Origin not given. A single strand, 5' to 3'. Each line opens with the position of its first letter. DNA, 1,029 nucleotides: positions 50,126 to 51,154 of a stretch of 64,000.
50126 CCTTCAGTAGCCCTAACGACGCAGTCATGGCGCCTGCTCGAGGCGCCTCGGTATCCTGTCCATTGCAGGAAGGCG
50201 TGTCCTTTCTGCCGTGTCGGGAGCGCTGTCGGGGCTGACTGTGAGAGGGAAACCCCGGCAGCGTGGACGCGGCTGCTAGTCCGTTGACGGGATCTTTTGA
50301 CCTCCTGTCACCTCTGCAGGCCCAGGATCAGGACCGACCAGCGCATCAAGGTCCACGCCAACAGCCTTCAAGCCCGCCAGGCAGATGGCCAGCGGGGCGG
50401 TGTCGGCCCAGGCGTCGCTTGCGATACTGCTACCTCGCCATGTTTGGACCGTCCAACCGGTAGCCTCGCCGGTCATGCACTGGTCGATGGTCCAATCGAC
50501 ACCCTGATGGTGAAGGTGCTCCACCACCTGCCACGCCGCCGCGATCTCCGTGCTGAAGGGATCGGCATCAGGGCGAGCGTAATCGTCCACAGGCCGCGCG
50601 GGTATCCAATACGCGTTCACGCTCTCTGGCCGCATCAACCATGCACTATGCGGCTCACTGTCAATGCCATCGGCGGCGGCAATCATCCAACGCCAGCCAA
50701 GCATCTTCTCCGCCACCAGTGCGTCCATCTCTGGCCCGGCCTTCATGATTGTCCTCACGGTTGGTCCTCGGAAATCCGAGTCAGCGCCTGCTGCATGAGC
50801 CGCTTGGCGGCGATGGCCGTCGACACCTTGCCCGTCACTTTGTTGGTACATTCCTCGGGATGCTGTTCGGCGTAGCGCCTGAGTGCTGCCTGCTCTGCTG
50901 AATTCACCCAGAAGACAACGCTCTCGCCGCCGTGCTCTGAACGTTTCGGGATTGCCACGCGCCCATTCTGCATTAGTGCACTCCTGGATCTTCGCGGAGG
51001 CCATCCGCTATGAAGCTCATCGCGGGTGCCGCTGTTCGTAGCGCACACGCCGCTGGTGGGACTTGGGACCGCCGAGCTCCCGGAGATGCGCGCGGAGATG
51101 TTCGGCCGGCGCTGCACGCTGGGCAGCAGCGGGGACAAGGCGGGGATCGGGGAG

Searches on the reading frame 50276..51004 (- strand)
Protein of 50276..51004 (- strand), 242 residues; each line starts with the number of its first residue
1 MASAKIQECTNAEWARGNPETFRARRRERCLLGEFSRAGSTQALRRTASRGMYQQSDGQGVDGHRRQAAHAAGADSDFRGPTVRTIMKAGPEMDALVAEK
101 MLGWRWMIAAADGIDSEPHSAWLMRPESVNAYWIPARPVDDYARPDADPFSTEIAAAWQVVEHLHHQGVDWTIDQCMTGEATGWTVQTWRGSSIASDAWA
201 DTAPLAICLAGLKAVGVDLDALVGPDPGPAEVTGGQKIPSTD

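Call 66: search_protein_families(library=pfam, proteins=[window:50276-51004:-], max_evalue=0.01)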
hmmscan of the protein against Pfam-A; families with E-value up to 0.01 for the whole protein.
window:50276-51004:- (242 aa): 1 family
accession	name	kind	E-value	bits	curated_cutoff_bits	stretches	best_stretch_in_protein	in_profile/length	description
PF18066.6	Phage_ABA_S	-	2.5e-12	47.7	27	1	96-212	2-89/89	Phage ABA sandwich domain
